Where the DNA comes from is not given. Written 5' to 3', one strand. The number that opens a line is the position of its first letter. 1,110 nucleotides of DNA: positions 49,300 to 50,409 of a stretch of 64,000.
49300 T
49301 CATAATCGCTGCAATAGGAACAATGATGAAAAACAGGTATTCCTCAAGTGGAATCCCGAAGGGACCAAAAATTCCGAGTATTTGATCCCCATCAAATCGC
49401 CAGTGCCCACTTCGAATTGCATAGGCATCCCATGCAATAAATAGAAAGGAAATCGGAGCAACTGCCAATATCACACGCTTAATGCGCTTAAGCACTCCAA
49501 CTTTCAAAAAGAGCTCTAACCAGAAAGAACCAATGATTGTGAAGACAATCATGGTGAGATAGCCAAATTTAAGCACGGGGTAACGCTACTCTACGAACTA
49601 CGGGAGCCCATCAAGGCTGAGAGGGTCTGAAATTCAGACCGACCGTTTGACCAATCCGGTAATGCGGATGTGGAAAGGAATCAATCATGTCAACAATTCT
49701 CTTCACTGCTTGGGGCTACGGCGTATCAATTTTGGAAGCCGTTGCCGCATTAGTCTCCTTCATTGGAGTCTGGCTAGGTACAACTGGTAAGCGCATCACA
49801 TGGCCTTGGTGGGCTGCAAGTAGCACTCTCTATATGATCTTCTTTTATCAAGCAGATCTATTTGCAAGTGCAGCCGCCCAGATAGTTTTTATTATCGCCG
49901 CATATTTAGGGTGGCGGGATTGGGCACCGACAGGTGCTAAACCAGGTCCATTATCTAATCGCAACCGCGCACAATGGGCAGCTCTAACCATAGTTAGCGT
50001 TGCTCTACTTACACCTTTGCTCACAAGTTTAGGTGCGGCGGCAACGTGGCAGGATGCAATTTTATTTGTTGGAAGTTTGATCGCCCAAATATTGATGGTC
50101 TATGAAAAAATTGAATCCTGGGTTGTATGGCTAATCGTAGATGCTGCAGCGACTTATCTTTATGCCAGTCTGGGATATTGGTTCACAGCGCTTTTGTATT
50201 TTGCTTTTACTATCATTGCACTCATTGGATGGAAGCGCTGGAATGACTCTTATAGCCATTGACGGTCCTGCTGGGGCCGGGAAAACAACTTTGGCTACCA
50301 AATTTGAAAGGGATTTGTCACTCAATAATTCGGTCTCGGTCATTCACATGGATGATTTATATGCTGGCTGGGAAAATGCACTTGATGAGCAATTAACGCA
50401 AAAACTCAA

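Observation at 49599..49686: TPP-class riboswitch with a collapsed pyrophosphate-sensing pocket: candidate thiamine (non-TPP) sensor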

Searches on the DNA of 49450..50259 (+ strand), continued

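Call 64: search_with_rna_model(model_id=R1, sources=[L091, L092, L093, L094, L095, L096, L097, L098, L099, L100, L101, L102, L103, L104, L105, L106, L107, L108, L109, L110, L111, L112, L113, L114, L115, L116, L117, L118, L119, L120, L121, L122, L123, L124, L125, L126, L127, L128, L129, L130, L131, L132, L133, L134, L135, L136, L137, L138, L139, L140, L141, L142, L143, L144, L145, L146, L147, L148, L149, L150, L151, L152, L153, L154, L155, L156, L157, L158, L159, L160, L161, L162, L163, L164, L165, L166, L167, L168, L169, L170], max_evalue=0.01)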
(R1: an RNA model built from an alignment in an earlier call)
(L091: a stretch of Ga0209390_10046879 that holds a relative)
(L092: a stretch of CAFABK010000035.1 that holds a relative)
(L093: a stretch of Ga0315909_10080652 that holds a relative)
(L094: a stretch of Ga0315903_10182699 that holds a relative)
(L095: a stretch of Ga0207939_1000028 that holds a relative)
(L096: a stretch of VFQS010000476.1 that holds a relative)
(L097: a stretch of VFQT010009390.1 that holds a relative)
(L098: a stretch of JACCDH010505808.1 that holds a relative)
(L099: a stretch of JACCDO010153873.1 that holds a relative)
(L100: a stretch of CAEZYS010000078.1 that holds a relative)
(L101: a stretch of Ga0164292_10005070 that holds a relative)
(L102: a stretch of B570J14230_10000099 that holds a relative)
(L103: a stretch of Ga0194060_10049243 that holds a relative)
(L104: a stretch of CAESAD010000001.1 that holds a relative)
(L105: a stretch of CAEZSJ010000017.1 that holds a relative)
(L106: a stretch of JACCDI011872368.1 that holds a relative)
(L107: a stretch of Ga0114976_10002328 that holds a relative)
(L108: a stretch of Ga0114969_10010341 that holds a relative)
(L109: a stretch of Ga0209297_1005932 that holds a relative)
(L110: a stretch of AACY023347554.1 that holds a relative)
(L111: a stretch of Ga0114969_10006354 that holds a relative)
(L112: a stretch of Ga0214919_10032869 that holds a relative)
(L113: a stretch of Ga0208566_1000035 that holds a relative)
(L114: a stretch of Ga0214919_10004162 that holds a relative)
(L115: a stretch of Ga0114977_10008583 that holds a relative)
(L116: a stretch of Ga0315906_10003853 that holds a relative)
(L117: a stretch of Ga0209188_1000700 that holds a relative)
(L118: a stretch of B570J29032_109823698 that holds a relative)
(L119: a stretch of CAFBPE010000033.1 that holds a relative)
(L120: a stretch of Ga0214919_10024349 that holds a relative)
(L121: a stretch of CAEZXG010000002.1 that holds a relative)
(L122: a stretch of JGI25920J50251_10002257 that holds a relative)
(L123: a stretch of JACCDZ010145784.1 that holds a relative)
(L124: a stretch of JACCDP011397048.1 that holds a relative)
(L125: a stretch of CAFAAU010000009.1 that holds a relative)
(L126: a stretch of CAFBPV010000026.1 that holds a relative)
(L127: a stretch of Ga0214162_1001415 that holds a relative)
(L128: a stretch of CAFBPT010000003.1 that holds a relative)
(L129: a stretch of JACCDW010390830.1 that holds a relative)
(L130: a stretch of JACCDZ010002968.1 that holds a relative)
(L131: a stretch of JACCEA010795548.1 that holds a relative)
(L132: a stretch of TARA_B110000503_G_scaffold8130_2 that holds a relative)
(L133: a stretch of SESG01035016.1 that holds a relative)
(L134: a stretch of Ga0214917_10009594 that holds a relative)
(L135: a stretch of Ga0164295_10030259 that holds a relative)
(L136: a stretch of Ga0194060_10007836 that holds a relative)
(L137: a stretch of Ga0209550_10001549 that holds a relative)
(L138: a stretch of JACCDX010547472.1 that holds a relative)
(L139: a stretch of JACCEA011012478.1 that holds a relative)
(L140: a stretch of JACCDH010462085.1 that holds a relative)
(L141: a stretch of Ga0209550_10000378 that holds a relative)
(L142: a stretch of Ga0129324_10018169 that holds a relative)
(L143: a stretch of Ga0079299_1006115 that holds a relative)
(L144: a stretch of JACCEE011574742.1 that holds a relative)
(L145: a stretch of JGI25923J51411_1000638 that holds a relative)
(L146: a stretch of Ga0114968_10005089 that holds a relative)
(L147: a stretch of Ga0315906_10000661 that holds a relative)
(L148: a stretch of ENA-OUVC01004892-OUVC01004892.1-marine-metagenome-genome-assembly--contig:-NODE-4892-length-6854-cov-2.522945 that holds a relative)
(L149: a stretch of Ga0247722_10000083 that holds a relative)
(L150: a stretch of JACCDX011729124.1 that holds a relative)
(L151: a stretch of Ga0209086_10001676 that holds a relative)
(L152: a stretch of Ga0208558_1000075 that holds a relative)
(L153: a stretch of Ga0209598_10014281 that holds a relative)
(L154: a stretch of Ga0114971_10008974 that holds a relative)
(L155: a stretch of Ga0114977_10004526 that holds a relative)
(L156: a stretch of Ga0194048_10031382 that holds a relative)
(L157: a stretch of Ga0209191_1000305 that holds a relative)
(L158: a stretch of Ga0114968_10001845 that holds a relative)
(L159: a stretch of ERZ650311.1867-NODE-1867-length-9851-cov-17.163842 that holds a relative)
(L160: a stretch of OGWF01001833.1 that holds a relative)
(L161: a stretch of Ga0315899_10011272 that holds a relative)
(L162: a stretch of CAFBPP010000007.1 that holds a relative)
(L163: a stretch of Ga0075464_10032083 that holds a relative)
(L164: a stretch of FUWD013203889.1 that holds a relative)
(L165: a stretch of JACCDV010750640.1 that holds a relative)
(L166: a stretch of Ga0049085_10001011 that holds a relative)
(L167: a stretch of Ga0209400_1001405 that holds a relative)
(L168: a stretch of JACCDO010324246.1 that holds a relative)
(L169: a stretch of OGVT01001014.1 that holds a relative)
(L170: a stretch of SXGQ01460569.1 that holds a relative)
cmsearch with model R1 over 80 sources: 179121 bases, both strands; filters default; matches with E-value up to 0.01: 79.
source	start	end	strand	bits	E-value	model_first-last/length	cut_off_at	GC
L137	807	886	+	97.3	2.7e-19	1-81/81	no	0.57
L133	806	886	+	96.9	3.4e-19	1-81/81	no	0.53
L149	806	885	+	96.7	3.6e-19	1-81/81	no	0.55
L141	806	886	+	96.6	3.9e-19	1-81/81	no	0.54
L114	807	887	+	96.3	4.6e-19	1-81/81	no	0.58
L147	803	883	+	96.1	5.1e-19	1-81/81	no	0.59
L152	806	886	+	96.1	5.1e-19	1-81/81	no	0.59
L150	805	885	+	95.9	5.6e-19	1-81/81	no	0.59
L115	806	886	+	95.8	5.8e-19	1-81/81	no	0.57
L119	807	887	+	95.8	6e-19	1-81/81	no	0.56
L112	809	889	+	95.5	6.9e-19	1-81/81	no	0.58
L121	809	889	+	95.5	6.9e-19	1-81/81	no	0.58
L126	806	885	+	95.4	7.3e-19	1-81/81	no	0.6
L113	809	889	+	95.4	7.3e-19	1-81/81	no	0.57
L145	807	886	+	95.1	8.4e-19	1-81/81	no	0.56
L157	809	889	+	94.6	1.1e-18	1-81/81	no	0.58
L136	807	886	+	94.5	1.2e-18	1-81/81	no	0.57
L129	805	885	+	94.4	1.2e-18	1-81/81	no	0.58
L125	807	886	+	94.1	1.4e-18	1-81/81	no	0.57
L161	805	884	+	94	1.4e-18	1-81/81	no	0.59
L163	122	201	+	93.4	2e-18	1-81/81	no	0.62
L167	804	883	+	93.3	2.1e-18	1-81/81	no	0.59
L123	269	348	+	92.1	3.8e-18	1-81/81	no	0.61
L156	815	894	+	91.7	4.6e-18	1-81/81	no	0.57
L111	807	886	+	91.6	4.9e-18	1-81/81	no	0.57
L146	472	551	+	91.2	6e-18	1-81/81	no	0.59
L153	807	886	+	91.2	6e-18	1-81/81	no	0.59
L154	66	145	+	91.2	6e-18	1-81/81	no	0.59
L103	809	888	+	90.5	8.7e-18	1-81/81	no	0.6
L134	802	882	+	90.1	1e-17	1-81/81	no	0.6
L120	802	882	+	89.5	1.4e-17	1-81/81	no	0.6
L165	808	888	+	88.6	2.3e-17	1-81/81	no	0.51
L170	299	379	+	87.7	3.5e-17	1-81/81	no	0.54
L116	801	882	+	85.7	9.8e-17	1-81/81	no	0.5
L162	818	896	+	85.6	1.1e-16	1-81/81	no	0.52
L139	809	886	+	84.9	1.5e-16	1-81/81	no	0.53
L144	809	886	+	84.9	1.5e-16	1-81/81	no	0.53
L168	809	886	+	84.8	1.6e-16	1-81/81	no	0.53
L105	801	882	+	84.1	2.3e-16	1-81/81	no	0.46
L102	794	880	+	83.8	2.6e-16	1-81/81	no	0.59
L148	794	880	+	83.5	3e-16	1-81/81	no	0.54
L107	796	882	+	83.5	3.1e-16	1-81/81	no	0.52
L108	796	882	+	83.5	3.1e-16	1-81/81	no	0.52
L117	796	882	+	83.5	3.1e-16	1-81/81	no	0.52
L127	796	882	+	83.5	3.1e-16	1-81/81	no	0.52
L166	794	880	+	83.3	3.3e-16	1-81/81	no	0.53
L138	806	888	+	83.1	3.8e-16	1-81/81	no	0.53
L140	806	888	+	83.1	3.8e-16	1-81/81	no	0.53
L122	794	880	+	83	4e-16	1-81/81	no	0.53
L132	801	882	+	82.2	5.8e-16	1-81/81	no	0.48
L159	802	882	+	82.1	6.1e-16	1-81/81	no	0.52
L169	802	882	+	82.1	6.1e-16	1-81/81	no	0.52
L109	801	882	+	82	6.5e-16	1-81/81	no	0.49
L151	801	882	+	80.2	1.6e-15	1-81/81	no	0.51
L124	375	461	+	79.7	2e-15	1-81/81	no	0.57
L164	809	886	+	79.6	2.2e-15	1-81/81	no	0.54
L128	802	883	+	78.9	3.1e-15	1-81/81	no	0.5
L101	801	882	+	77.7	5.9e-15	1-81/81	no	0.5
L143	803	884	+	75.2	2.1e-14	1-81/81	no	0.54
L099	817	892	+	67.6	9.8e-13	1-81/81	no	0.53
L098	817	892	+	66.5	1.7e-12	1-81/81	no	0.54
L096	823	898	+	65.3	3.1e-12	1-81/81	no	0.55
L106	820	896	+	64.3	5.1e-12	1-81/81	no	0.58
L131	820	896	+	63.7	7.1e-12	1-81/81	no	0.61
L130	806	896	+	62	1.7e-11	1-81/81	no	0.56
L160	343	434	+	61.3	2.3e-11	1-81/81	no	0.54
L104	769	865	+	54.8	6.5e-10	1-81/81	no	0.59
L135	766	862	+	54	9.9e-10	1-81/81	no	0.54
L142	766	862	+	53.7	1.1e-09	1-81/81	no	0.57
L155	766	862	+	49.4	9.7e-09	1-81/81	no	0.57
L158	765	863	+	49.4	9.7e-09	1-81/81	no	0.54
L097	812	898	+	48.3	1.7e-08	1-81/81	no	0.59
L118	85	182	+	48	2e-08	1-81/81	no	0.55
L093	804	894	+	44.5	1.2e-07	1-81/81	no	0.54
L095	804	894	+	44.3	1.3e-07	1-81/81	no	0.55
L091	806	891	+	44.1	1.4e-07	1-81/81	no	0.63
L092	791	882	+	42.2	3.8e-07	1-81/81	no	0.68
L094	804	894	+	41.6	5.2e-07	1-81/81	no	0.54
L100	1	46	+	39.6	1.5e-06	35-81/81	5'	0.48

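Call 66: search_rna_families(sources=[L091, L092, L093, L097, L104, L155, L096, L106, L124], threshold=evalue, max_evalue=0.1, show_alignments=3)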
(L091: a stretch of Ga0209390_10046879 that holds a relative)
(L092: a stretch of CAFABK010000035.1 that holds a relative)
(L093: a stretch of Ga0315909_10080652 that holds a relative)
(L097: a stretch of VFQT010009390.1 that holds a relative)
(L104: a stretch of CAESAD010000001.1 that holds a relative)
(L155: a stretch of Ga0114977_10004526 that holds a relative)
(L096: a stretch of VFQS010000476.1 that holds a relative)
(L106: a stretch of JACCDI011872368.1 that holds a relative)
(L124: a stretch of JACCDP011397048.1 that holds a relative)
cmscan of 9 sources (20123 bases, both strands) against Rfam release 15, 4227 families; matches with E-value up to 0.1: 11.
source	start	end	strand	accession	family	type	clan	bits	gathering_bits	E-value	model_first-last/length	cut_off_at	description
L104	625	697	-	RF00005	tRNA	Gene; tRNA;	CL00001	73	29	1.5e-14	1-71/71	no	tRNA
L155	580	652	-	RF00005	tRNA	Gene; tRNA;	CL00001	73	29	1.5e-14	1-71/71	no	tRNA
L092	783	897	+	RF00059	TPP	Cis-reg; riboswitch;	-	63.2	54.3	1.5e-10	1-105/105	no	TPP riboswitch aptamer (THI element)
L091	798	906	+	RF00059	TPP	Cis-reg; riboswitch;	-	58.9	54.3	1.7e-09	1-105/105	no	TPP riboswitch aptamer (THI element)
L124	367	477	+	RF00059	TPP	Cis-reg; riboswitch;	-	39.2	54.3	0.00012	1-105/105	no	TPP riboswitch aptamer (THI element)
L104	761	880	+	RF00059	TPP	Cis-reg; riboswitch;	-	36.8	54.3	0.00047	1-105/105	no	TPP riboswitch aptamer (THI element)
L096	815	912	+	RF00059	TPP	Cis-reg; riboswitch;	-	36.5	54.3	0.00056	1-105/105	no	TPP riboswitch aptamer (THI element)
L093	796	908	+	RF00059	TPP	Cis-reg; riboswitch;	-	34.2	54.3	0.002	1-105/105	no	TPP riboswitch aptamer (THI element)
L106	810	910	+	RF00059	TPP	Cis-reg; riboswitch;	-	33.6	54.3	0.0028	1-105/105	no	TPP riboswitch aptamer (THI element)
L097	804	914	+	RF00059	TPP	Cis-reg; riboswitch;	-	30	54.3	0.022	1-105/105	no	TPP riboswitch aptamer (THI element)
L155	758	876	+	RF00059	TPP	Cis-reg; riboswitch;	-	28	54.3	0.066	1-105/105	no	TPP riboswitch aptamer (THI element)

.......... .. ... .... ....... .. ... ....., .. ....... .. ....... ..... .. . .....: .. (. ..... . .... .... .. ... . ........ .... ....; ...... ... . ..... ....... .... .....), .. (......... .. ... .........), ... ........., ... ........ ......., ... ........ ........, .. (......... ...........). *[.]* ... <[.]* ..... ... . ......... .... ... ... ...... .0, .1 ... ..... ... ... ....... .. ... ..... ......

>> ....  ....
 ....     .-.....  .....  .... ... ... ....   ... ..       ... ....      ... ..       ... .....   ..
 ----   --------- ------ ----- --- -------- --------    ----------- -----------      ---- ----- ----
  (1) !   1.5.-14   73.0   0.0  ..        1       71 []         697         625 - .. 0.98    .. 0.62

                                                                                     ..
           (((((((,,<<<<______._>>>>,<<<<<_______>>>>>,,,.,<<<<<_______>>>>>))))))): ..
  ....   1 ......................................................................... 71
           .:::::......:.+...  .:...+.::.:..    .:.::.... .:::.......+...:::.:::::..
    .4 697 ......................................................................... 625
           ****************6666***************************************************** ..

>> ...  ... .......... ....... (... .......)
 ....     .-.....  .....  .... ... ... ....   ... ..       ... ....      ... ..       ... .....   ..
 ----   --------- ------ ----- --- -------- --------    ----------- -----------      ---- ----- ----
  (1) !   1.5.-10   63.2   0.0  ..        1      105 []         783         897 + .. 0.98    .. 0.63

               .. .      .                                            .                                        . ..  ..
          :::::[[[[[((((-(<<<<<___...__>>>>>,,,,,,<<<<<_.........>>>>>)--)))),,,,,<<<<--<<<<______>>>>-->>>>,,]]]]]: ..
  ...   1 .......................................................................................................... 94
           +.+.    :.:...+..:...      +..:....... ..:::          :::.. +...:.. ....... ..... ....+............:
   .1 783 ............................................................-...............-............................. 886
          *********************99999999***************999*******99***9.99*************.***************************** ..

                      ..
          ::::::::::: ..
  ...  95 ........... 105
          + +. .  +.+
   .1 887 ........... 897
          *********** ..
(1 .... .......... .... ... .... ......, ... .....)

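Call 70: search_with_rna_model(model_id=R1, sources=[window, L004, L012, L017, L023, L034, L040, L041, L043, L050, L054, L060, L063, L066, L068, L072, L084, L087, L093, L094, L096, L098, L101, L102, L103, L104, L105, L106, L107, L109, L111, L112, L114, L116, L118, L119, L120, L123, L124, L126, L128, L129, L130, L131, L132, L133, L135, L137, L138, L141, L142, L143, L147, L148, L149, L150, L151, L155, L156, L158, L159, L160, L161, L162, L163, L164, L165, L166, L167, L168, L170, L006, L009, L013, L014, L037, L056, L064], max_evalue=0.001, make_alignment=true)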
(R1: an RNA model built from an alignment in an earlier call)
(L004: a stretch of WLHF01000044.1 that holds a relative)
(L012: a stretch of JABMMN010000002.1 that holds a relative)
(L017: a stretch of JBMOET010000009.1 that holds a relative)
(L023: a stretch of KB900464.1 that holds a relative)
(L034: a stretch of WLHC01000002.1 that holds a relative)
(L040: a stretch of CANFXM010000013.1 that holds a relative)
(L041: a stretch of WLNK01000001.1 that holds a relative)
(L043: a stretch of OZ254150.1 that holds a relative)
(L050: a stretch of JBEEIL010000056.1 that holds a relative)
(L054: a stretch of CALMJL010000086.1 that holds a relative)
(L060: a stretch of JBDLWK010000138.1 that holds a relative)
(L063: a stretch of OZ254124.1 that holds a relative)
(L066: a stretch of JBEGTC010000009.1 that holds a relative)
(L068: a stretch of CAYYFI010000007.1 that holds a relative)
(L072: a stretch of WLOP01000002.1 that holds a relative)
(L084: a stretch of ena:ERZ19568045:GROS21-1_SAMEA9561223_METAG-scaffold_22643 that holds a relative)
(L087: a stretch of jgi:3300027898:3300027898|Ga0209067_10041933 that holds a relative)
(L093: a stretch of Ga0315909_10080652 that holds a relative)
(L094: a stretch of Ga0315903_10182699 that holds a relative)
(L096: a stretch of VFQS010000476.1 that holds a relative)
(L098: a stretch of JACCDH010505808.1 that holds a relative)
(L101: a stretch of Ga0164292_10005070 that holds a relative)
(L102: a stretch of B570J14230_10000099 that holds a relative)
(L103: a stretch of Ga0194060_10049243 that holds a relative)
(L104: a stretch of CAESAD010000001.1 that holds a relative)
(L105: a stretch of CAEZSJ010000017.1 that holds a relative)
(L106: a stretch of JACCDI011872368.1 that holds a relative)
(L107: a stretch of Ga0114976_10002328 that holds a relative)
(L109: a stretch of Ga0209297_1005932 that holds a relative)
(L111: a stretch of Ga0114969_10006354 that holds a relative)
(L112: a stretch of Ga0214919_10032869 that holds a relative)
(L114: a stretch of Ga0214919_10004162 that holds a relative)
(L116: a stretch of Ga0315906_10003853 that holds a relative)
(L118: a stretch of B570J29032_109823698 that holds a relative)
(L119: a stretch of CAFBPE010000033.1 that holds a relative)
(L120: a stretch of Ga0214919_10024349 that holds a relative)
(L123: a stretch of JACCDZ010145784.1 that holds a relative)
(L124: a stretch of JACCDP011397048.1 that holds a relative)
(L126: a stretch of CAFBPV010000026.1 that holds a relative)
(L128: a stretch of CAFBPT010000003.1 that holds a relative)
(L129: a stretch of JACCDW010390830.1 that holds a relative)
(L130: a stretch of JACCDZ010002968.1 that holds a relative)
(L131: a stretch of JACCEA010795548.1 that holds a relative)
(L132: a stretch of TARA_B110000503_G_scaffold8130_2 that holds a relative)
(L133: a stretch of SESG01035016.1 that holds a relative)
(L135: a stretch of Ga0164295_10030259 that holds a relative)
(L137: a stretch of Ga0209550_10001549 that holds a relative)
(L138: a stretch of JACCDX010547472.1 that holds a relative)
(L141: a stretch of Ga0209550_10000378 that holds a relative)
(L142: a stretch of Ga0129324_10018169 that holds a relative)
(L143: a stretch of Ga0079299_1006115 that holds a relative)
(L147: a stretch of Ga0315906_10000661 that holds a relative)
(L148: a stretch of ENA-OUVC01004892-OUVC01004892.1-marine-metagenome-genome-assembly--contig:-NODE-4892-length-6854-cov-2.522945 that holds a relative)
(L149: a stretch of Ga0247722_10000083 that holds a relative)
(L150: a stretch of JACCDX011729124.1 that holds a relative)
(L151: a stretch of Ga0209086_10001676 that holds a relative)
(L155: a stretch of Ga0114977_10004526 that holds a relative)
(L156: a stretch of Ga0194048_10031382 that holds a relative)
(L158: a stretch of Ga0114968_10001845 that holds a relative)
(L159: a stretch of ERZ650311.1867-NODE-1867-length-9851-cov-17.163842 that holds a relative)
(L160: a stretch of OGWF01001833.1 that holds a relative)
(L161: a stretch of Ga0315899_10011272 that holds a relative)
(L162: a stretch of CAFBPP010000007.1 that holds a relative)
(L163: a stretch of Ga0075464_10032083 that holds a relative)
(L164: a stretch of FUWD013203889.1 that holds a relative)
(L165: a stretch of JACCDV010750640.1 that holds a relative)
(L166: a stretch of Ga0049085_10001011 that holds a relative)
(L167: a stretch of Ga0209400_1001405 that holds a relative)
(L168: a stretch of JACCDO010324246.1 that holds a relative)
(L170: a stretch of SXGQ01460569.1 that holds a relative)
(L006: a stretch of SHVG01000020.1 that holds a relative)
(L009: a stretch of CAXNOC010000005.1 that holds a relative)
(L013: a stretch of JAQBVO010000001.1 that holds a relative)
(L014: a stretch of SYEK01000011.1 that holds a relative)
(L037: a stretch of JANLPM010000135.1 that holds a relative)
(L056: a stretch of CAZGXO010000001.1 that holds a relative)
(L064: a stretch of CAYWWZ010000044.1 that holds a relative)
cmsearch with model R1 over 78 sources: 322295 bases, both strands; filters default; matches with E-value up to 0.001: 78.
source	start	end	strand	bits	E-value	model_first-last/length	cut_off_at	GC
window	49598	49678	+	101.4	6.3e-20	1-81/81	no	0.54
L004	2910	2990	+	100.6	9.1e-20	1-81/81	no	0.56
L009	2911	2991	+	99.5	1.6e-19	1-81/81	no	0.56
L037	2911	2991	+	99.1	2e-19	1-81/81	no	0.52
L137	807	886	+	97.3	4.9e-19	1-81/81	no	0.57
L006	2910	2990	+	97.2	5.1e-19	1-81/81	no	0.56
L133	806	886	+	96.9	6.1e-19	1-81/81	no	0.53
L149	806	885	+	96.7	6.5e-19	1-81/81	no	0.55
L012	2912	2992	+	96.6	7e-19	1-81/81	no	0.54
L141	806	886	+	96.6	7e-19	1-81/81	no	0.54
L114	807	887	+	96.3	8.3e-19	1-81/81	no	0.58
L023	2914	2994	+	96.2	8.7e-19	1-81/81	no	0.6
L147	803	883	+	96.1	9.1e-19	1-81/81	no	0.59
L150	805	885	+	95.9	1e-18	1-81/81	no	0.59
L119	807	887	+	95.8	1.1e-18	1-81/81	no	0.56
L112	809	889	+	95.5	1.2e-18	1-81/81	no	0.58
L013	2910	2990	+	95.4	1.3e-18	1-81/81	no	0.54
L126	806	885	+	95.4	1.3e-18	1-81/81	no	0.6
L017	2913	2993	+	94.4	2.1e-18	1-81/81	no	0.56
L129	805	885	+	94.4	2.1e-18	1-81/81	no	0.58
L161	805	884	+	94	2.6e-18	1-81/81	no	0.59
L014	2912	2992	+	93.9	2.7e-18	1-81/81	no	0.56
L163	122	201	+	93.4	3.6e-18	1-81/81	no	0.62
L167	804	883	+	93.3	3.7e-18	1-81/81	no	0.59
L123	269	348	+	92.1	6.9e-18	1-81/81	no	0.61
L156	815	894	+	91.7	8.4e-18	1-81/81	no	0.57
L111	807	886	+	91.6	8.9e-18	1-81/81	no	0.57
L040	2914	2993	+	91.1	1.1e-17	1-81/81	no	0.61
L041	2908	2992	+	90.6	1.5e-17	1-81/81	no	0.53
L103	809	888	+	90.5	1.6e-17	1-81/81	no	0.6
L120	802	882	+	89.5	2.5e-17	1-81/81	no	0.6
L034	2912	2991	+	88.8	3.6e-17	1-81/81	no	0.54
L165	808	888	+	88.6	4.2e-17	1-81/81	no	0.51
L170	299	379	+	87.7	6.3e-17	1-81/81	no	0.54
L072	2905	2985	+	86.2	1.4e-16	1-81/81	no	0.56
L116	801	882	+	85.7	1.8e-16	1-81/81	no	0.5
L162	818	896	+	85.6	1.9e-16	1-81/81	no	0.52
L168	809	886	+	84.8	2.8e-16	1-81/81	no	0.53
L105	801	882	+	84.1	4.1e-16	1-81/81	no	0.46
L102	794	880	+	83.8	4.7e-16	1-81/81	no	0.59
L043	2907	2984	+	83.8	4.7e-16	1-81/81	no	0.54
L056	2912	2992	+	83.8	4.7e-16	1-81/81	no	0.56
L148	794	880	+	83.5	5.4e-16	1-81/81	no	0.54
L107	796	882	+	83.5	5.5e-16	1-81/81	no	0.52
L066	2893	2973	+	83.3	5.9e-16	1-81/81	no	0.51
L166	794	880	+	83.3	6e-16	1-81/81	no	0.53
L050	2909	2991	+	83.1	6.8e-16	1-81/81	no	0.53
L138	806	888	+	83.1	6.8e-16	1-81/81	no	0.53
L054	2899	2979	+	82.3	1e-15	1-81/81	no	0.52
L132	801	882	+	82.2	1.1e-15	1-81/81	no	0.48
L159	802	882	+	82.1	1.1e-15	1-81/81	no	0.52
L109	801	882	+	82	1.2e-15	1-81/81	no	0.49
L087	623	706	+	81.7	1.3e-15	1-81/81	no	0.56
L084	738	819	+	81.2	1.8e-15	1-81/81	no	0.5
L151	801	882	+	80.2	2.9e-15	1-81/81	no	0.51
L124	375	461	+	79.7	3.7e-15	1-81/81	no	0.57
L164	809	886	+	79.6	3.9e-15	1-81/81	no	0.54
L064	25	107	+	79.1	5.1e-15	1-81/81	no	0.54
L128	802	883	+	78.9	5.6e-15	1-81/81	no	0.5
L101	801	882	+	77.7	1.1e-14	1-81/81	no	0.5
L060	409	489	+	77.5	1.2e-14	1-81/81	no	0.53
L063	2908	2988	+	76.6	1.8e-14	1-81/81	no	0.58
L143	803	884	+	75.2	3.7e-14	1-81/81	no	0.54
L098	817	892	+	66.5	3.1e-12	1-81/81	no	0.54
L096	823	898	+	65.3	5.5e-12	1-81/81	no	0.55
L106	820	896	+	64.3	9.1e-12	1-81/81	no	0.58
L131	820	896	+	63.7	1.3e-11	1-81/81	no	0.61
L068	2911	2987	+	63.5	1.4e-11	1-81/81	no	0.6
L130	806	896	+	62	3e-11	1-81/81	no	0.56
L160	343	434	+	61.3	4.2e-11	1-81/81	no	0.54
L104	769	865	+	54.8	1.2e-09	1-81/81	no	0.59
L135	766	862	+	54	1.8e-09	1-81/81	no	0.54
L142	766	862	+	53.7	2e-09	1-81/81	no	0.57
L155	766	862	+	49.4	1.7e-08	1-81/81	no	0.57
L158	765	863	+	49.4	1.8e-08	1-81/81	no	0.54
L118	85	182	+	48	3.7e-08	1-81/81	no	0.55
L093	804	894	+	44.5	2.2e-07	1-81/81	no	0.54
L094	804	894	+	41.6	9.3e-07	1-81/81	no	0.54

Alignment A4: 78 matches aligned to the model, 122 columns, each read 5' to 3' on its own strand. Consensus structure (alignment columns), stored with it:
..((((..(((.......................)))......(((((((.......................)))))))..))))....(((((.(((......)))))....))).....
